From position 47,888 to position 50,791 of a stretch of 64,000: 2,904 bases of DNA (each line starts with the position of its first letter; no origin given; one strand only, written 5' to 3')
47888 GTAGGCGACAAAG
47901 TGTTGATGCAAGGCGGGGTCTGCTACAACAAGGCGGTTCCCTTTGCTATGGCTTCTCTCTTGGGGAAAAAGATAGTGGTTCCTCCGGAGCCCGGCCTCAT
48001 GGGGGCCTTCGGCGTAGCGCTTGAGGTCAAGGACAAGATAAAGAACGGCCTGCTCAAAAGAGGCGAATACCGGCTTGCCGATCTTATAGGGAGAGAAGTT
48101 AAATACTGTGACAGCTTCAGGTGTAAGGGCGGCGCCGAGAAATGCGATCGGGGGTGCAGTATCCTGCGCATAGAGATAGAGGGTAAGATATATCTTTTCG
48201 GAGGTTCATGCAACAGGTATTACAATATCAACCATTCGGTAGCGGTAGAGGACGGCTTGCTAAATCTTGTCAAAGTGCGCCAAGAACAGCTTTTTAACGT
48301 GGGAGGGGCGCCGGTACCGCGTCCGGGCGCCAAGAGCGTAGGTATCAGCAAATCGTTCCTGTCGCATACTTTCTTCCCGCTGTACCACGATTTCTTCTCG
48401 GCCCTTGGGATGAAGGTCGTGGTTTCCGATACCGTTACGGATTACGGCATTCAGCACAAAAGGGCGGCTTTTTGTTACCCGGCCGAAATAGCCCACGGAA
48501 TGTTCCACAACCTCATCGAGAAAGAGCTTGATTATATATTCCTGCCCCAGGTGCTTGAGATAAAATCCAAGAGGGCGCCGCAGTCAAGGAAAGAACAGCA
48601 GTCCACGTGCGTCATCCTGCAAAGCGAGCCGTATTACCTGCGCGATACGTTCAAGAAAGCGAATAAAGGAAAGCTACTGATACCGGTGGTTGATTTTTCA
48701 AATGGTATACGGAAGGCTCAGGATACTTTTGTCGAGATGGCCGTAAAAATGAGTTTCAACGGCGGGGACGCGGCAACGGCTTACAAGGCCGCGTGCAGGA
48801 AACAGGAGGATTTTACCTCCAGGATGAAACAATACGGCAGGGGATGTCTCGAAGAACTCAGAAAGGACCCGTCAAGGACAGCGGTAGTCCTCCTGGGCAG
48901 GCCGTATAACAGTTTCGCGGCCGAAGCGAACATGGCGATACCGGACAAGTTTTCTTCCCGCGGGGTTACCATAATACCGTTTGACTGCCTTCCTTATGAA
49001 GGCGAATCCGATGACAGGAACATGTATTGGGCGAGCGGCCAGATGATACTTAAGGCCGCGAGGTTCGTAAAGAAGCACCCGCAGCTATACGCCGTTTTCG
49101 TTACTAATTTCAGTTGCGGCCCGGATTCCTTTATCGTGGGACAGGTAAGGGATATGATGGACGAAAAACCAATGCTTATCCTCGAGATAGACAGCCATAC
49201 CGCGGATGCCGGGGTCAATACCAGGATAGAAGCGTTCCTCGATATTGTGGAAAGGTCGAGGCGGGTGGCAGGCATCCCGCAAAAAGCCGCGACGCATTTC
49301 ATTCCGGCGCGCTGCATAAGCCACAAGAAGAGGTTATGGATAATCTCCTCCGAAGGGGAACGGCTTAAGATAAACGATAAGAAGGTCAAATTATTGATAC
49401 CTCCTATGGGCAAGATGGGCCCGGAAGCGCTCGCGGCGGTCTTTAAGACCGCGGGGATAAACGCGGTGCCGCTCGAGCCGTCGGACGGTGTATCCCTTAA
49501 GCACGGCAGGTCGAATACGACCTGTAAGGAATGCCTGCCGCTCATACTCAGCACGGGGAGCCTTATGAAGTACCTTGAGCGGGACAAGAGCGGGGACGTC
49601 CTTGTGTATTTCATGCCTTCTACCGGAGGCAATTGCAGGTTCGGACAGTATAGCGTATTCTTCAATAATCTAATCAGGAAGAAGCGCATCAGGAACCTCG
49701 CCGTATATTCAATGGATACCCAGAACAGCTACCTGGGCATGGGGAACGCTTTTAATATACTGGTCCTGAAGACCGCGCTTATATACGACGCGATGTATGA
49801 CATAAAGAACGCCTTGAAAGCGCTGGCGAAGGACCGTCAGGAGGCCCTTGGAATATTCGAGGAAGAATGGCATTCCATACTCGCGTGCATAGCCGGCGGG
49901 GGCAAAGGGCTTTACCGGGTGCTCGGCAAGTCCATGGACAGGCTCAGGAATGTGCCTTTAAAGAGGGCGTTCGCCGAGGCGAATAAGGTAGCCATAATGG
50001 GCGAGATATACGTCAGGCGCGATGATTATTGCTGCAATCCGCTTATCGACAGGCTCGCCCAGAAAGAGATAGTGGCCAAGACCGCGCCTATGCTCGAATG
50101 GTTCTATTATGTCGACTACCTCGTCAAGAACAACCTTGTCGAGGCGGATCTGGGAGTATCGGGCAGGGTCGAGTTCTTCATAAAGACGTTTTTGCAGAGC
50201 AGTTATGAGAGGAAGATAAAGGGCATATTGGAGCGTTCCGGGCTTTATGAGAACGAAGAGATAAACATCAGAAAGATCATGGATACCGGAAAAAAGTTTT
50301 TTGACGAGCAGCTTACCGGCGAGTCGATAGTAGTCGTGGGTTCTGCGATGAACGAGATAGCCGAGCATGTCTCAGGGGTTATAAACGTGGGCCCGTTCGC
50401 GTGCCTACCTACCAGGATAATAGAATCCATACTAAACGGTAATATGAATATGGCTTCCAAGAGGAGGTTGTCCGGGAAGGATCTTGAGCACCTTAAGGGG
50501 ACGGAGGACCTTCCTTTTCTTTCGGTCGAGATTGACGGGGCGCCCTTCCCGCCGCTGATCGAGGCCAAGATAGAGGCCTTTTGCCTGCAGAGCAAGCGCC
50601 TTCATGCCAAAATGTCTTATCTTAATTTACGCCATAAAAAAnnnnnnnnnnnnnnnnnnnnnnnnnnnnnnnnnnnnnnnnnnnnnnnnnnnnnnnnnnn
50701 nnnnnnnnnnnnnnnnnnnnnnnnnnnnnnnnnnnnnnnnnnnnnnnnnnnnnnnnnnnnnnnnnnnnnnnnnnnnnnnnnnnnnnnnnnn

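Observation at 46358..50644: Giant double-activase / hydroxyacyl-CoA-dehydratase-like fusion resembling a fused PlsA-PlsR plasmalogen synthase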

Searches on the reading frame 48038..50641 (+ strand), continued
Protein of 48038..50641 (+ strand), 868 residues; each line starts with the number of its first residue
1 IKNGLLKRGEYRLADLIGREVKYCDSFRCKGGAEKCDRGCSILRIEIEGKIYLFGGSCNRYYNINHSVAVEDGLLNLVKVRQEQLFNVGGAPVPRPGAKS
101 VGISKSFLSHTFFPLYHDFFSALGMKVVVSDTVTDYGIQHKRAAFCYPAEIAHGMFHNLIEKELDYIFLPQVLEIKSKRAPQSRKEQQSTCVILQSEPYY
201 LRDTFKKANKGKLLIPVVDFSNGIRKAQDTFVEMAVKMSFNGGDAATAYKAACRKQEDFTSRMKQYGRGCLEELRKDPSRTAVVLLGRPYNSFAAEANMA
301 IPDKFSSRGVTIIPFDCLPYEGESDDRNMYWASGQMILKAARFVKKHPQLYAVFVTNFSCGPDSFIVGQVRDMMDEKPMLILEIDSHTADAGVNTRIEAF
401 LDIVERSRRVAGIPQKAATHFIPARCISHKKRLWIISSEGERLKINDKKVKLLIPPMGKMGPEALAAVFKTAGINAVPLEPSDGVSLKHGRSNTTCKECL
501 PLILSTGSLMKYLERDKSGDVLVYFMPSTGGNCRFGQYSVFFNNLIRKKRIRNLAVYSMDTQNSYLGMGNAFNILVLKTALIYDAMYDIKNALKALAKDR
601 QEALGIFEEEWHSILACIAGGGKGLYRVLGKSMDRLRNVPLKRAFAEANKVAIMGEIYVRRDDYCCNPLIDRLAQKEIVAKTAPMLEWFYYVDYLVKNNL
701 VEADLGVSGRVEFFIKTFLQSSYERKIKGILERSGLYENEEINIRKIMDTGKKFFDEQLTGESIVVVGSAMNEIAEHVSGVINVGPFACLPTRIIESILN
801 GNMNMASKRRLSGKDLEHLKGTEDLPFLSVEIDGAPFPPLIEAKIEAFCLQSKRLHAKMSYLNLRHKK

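Call 102: search_protein_families(library=pfam, proteins=[P0280, P0293, P0274, P0268, P0326, P0225], max_evalue=1)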
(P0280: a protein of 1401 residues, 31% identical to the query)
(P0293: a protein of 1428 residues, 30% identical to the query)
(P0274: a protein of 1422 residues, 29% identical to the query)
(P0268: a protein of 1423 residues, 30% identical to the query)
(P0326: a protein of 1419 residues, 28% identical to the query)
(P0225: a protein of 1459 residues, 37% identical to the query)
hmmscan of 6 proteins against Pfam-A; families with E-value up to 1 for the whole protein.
P0280 (1401 aa): 5 families
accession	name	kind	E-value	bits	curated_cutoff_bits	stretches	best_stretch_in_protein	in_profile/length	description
PF01869.26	BcrAD_BadFG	-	2.1e-75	254.2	31.5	2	5-259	1-271/271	BadF/BadG/BcrA/BcrD ATPase family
PF09989.15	DUF2229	-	7.5e-63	212.5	29.4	1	671-890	1-217/218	CoA enzyme activase uncharacterised domain (DUF2229)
PF13418.12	Kelch_4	-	0.00099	19.5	21.6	1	403-440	4-41/49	Galactose oxidase, central domain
PF00370.27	FGGY_N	-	0.02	15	28.8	0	317-344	2-29/245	FGGY family of carbohydrate kinases, N-terminal domain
PF05378.19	Hydant_A_N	-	0.14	12.3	25.2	1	318-364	2-49/176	Hydantoinase/oxoprolinase N-terminal region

P0293 (1428 aa): 9 families
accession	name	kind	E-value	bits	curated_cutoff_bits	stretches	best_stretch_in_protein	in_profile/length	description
PF01869.26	BcrAD_BadFG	-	9e-77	258.7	31.5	2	324-576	1-271/271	BadF/BadG/BcrA/BcrD ATPase family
PF09989.15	DUF2229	-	2.8e-61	207.4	29.4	1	696-910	1-217/218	CoA enzyme activase uncharacterised domain (DUF2229)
PF06050.19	HGD-D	-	9.7e-07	29.1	28.4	1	950-1001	287-341/342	2-hydroxyglutaryl-CoA dehydratase, D-component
PF02782.22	FGGY_C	-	0.0027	17.9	27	1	528-576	147-194/198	FGGY family of carbohydrate kinases, C-terminal domain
PF00480.26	ROK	-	0.0071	16.3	22.9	0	2-44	1-44/294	ROK family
PF01548.23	DEDD_Tnp_IS110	-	0.0089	16.3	29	0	3-75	1-69/155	Transposase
PF00370.27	FGGY_N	-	0.011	15.8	28.8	0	1-29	1-29/245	FGGY family of carbohydrate kinases, N-terminal domain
PF05378.19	Hydant_A_N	-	0.019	15.1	25.2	1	324-374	2-53/176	Hydantoinase/oxoprolinase N-terminal region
PF03895.21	YadA_anchor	-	0.11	13.1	22.7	0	126-146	8-28/60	YadA-like membrane anchor domain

P0274 (1422 aa): 6 families
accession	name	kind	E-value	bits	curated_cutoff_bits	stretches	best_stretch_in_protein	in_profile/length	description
PF01869.26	BcrAD_BadFG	-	1.1e-82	278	31.5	2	332-584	1-271/271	BadF/BadG/BcrA/BcrD ATPase family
PF09989.15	DUF2229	-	4e-60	203.6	29.4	1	685-903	1-217/218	CoA enzyme activase uncharacterised domain (DUF2229)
PF05378.19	Hydant_A_N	-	0.003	17.7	25.2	1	332-392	2-66/176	Hydantoinase/oxoprolinase N-terminal region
PF00480.26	ROK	-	0.0094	15.9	22.9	0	332-380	2-51/294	ROK family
PF00370.27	FGGY_N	-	0.013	15.6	28.8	1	331-378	2-51/245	FGGY family of carbohydrate kinases, N-terminal domain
PF02782.22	FGGY_C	-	0.018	15.2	27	1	540-584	151-194/198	FGGY family of carbohydrate kinases, C-terminal domain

P0268 (1423 aa): 8 families
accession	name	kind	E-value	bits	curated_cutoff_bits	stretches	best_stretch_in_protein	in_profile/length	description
PF01869.26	BcrAD_BadFG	-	1.4e-62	212.1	31.5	2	329-582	1-270/271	BadF/BadG/BcrA/BcrD ATPase family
PF09989.15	DUF2229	-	2e-60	204.6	29.4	1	680-901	2-218/218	CoA enzyme activase uncharacterised domain (DUF2229)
PF21546.3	FGGY_C_2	-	7e-05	23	27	1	157-255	91-187/191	Carbohydrate kinase FGGY, C-terminal domain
PF06050.19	HGD-D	-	0.00015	21.9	28.4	1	938-990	287-342/342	2-hydroxyglutaryl-CoA dehydratase, D-component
PF00370.27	FGGY_N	-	0.013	15.6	28.8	1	328-354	2-28/245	FGGY family of carbohydrate kinases, N-terminal domain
PF00480.26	ROK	-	0.039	13.9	22.9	1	328-392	1-66/294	ROK family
PF01548.23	DEDD_Tnp_IS110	-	0.16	12.1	29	1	329-401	1-66/155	Transposase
PF05378.19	Hydant_A_N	-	0.69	10.1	25.2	0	329-393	2-67/176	Hydantoinase/oxoprolinase N-terminal region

P0326 (1419 aa): 6 families
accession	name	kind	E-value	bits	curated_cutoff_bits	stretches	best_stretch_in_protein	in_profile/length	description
PF01869.26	BcrAD_BadFG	-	6.5e-56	190.3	31.5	2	315-568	1-270/271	BadF/BadG/BcrA/BcrD ATPase family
PF09989.15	DUF2229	-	1.2e-55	188.9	29.4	1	668-887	2-217/218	CoA enzyme activase uncharacterised domain (DUF2229)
PF00370.27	FGGY_N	-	0.0005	20.2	28.8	1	314-342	2-30/245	FGGY family of carbohydrate kinases, N-terminal domain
PF21546.3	FGGY_C_2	-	0.022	14.9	27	0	477-570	96-186/191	Carbohydrate kinase FGGY, C-terminal domain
PF05378.19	Hydant_A_N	-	0.025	14.7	25.2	1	315-379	2-67/176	Hydantoinase/oxoprolinase N-terminal region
PF06050.19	HGD-D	-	0.071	13.1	28.4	1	917-977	278-342/342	2-hydroxyglutaryl-CoA dehydratase, D-component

P0225 (1459 aa): 11 families
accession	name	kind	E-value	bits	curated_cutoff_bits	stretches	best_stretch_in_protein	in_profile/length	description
PF01869.26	BcrAD_BadFG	-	2e-51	175.5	31.5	2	338-597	1-271/271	BadF/BadG/BcrA/BcrD ATPase family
PF09989.15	DUF2229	-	1e-46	159.8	29.4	1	700-911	1-217/218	CoA enzyme activase uncharacterised domain (DUF2229)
PF02782.22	FGGY_C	-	1.7e-05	25.1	27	1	549-597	147-194/198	FGGY family of carbohydrate kinases, C-terminal domain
PF03702.20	AnmK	-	6.5e-05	22.6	24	1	205-295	250-347/367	Anhydro-N-acetylmuramic acid kinase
PF06050.19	HGD-D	-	0.00011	22.3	28.4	1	935-997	276-341/342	2-hydroxyglutaryl-CoA dehydratase, D-component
PF22521.2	HypF_C_2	-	0.00089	19.5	27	1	207-268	159-222/241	Carbamoyltransferase, Kae1-like Domain, second subdomain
PF21546.3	FGGY_C_2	-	0.0087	16.2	27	0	525-597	116-185/191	Carbohydrate kinase FGGY, C-terminal domain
PF13941.12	MutL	-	0.058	12.6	27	1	338-389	2-55/450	MutL protein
PF00370.27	FGGY_N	-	0.065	13.3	28.8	0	336-364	1-29/245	FGGY family of carbohydrate kinases, N-terminal domain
PF10200.14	Ndufs5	-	0.15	12.8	21.2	0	171-215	9-55/96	NADH:ubiquinone oxidoreductase, NDUFS5-15kDa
PF05378.19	Hydant_A_N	-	0.21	11.7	25.2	1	338-408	2-70/176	Hydantoinase/oxoprolinase N-terminal region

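Call 105: list_cluster_members(proteins=[P0266, P0279, P0283, P0287, P0290, P0294, P0297, P0304, P0320, P0333])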
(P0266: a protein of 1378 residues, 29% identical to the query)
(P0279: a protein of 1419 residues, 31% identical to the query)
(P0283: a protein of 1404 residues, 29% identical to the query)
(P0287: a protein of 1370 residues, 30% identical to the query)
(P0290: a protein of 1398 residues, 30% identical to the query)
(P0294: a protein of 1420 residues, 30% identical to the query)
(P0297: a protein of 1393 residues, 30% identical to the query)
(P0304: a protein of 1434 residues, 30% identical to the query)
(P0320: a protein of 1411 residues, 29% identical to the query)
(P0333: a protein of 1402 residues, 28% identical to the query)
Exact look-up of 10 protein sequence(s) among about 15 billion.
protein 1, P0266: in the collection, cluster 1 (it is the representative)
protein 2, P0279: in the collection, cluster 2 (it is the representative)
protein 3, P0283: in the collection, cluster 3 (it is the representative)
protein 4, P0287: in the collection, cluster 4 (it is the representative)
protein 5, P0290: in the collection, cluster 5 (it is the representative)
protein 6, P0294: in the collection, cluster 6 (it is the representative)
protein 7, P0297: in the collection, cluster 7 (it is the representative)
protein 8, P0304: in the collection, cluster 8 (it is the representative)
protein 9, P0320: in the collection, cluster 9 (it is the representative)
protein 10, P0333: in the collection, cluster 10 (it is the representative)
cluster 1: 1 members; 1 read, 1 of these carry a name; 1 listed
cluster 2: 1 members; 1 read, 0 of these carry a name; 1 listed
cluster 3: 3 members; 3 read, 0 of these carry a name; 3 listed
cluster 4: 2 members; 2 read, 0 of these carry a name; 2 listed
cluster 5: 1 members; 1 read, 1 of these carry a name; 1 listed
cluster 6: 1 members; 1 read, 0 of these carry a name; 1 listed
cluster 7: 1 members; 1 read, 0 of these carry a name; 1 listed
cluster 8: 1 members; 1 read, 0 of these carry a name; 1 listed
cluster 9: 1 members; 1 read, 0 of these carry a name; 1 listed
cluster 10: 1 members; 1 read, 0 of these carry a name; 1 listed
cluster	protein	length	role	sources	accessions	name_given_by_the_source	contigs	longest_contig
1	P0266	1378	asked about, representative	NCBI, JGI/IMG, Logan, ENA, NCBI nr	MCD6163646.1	MAG: CoA activase [candidate division Zixibacteria bacterium] | CoA activase [candidate division Zixibacteria bacterium]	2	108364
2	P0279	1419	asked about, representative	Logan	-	-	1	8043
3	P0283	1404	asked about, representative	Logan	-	-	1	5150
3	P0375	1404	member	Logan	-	-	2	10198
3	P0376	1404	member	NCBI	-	-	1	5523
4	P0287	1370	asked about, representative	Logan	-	-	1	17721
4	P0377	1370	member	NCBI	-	-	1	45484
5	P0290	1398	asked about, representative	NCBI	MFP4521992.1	MAG: acyl-CoA dehydratase activase [Fibrobacterota bacterium]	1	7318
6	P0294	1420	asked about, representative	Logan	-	-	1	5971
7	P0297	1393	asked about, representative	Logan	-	-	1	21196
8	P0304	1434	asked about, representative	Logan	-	-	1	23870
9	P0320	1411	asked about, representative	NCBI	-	-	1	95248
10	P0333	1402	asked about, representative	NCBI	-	-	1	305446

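Call 106: find_homologous_proteins(query=P0225, max_evalue=1e-10)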
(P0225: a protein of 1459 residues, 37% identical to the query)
Query P0225 (1459 aa): 6842 proteins with E <= 1e-10 among 8000 candidates; the best 120 are listed.
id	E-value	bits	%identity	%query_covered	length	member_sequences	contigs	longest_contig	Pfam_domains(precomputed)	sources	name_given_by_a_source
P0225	0.0e+0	3307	100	100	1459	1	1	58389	PF01869.27,PF02782.23,PF09989.16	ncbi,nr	ncbi:MAG: activase [Vicinamibacteria bacterium]|nr:activase [Vicinamibacteria bacterium]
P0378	0.0e+0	2790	84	100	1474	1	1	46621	PF01869.27,PF06050.20,PF09989.16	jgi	jgi:predicted CoA-substrate-specific enzyme activase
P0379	0.0e+0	1810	57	96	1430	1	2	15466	PF01869.27,PF02782.23,PF09989.16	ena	-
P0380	0.0e+0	1809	59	96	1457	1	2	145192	PF01869.27,PF09989.16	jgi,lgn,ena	-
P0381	0.0e+0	1808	59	96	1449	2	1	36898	PF01869.27,PF02782.23,PF09989.16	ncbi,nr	ncbi:MAG: activase [Deltaproteobacteria bacterium]|nr:activase [Deltaproteobacteria bacterium]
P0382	0.0e+0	1791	59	96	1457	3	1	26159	PF01869.27,PF09989.16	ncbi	-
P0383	0.0e+0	1784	58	96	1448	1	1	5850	PF01869.27,PF02782.23,PF09989.16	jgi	jgi:predicted CoA-substrate-specific enzyme activase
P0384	0.0e+0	1776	56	96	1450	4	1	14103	PF01869.27,PF02782.23,PF09989.16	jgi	jgi:predicted CoA-substrate-specific enzyme activase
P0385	0.0e+0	1770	59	96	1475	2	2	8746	PF01869.27,PF02782.23,PF09989.16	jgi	-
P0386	0.0e+0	1765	56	96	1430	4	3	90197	PF01869.27,PF02782.23,PF09989.16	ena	-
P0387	0.0e+0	1763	57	96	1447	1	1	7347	PF01869.27,PF02782.23,PF09989.16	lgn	-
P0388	0.0e+0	1761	57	96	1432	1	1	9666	PF01869.27,PF09989.16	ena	-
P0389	0.0e+0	1759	57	97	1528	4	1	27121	PF01869.27,PF02782.23,PF09989.16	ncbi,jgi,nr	ncbi:MAG: acyl-CoA dehydratase activase [Myxococcota bacterium]|jgi:predicted CoA-substrate-specific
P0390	0.0e+0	1759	56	96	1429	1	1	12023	PF01869.27,PF09989.16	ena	-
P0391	0.0e+0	1759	58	96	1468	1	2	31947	PF01869.27,PF09989.16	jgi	jgi:predicted CoA-substrate-specific enzyme activase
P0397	0.0e+0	1734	56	96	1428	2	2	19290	PF01869.27,PF02782.23,PF09989.16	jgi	-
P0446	0.0e+0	1530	50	96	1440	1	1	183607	PF01869.27,PF09989.16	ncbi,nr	ncbi:MAG: activase [Deltaproteobacteria bacterium]|nr:activase [Deltaproteobacteria bacterium]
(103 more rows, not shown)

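Call 113: find_encoding_contigs(protein=P0446, flank=10000, max_places=1)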
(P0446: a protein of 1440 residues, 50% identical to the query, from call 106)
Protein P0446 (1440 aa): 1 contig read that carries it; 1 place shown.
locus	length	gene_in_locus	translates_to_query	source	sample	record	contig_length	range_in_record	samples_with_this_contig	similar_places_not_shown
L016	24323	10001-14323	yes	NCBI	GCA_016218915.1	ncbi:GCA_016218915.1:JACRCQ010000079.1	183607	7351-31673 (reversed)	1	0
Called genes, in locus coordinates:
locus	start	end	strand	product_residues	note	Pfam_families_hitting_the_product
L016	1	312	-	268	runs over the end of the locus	-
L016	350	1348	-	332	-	PF08308:PEGA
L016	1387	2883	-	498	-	PF00069:Pkinase, PF07714:PK_Tyr_Ser-Thr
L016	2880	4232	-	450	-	PF16697:Yop-YscD_cpl, PF00498:FHA, PF00158:Sigma54_activat, PF14532:Sigma54_activ_2, PF25601:AAA_lid_14, PF02954:HTH_8 (faint)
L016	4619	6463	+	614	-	PF03781:FGE-sulfatase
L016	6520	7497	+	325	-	PF00724:Oxidored_FMN, PF01207:Dus (weak)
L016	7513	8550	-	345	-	-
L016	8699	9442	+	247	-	-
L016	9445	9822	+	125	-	-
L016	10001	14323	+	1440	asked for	PF01869:BcrAD_BadFG, PF09989:DUF2229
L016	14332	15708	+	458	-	PF01565:FAD_binding_4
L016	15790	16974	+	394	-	PF25973:BSH_CzcB, PF25975:CzcB_C (faint), PF25944:Beta-barrel_RND, PF25954:Beta-barrel_RND_2, PF25989:YknX_C (weak)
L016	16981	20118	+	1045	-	PF00873:ACR_tran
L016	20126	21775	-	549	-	-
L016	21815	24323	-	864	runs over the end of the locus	-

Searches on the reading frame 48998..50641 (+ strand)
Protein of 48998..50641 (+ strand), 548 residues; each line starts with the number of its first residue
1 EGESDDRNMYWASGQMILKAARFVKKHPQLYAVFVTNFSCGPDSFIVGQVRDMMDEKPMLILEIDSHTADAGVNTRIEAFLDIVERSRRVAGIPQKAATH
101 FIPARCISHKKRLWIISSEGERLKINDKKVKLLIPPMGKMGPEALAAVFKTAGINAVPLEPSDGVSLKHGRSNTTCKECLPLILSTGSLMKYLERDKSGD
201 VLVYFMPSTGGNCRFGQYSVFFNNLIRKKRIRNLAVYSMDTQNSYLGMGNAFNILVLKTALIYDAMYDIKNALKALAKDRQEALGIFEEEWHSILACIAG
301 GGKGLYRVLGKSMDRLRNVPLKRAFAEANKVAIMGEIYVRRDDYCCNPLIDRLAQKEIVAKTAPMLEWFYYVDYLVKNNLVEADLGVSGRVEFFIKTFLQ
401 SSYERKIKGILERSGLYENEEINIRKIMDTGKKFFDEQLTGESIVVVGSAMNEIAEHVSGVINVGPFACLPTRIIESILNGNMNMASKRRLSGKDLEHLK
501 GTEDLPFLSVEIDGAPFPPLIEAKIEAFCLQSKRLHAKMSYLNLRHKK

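Call 34: search_protein_families(library=pfam, proteins=[window:48998-50641:+], max_evalue=10)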
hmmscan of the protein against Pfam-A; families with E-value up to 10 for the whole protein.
window:48998-50641:+ (548 aa): 1 family
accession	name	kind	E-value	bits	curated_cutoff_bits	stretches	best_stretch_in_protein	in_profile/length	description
PF06050.19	HGD-D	-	0.00026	21.1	28.4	1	32-83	287-341/342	2-hydroxyglutaryl-CoA dehydratase, D-component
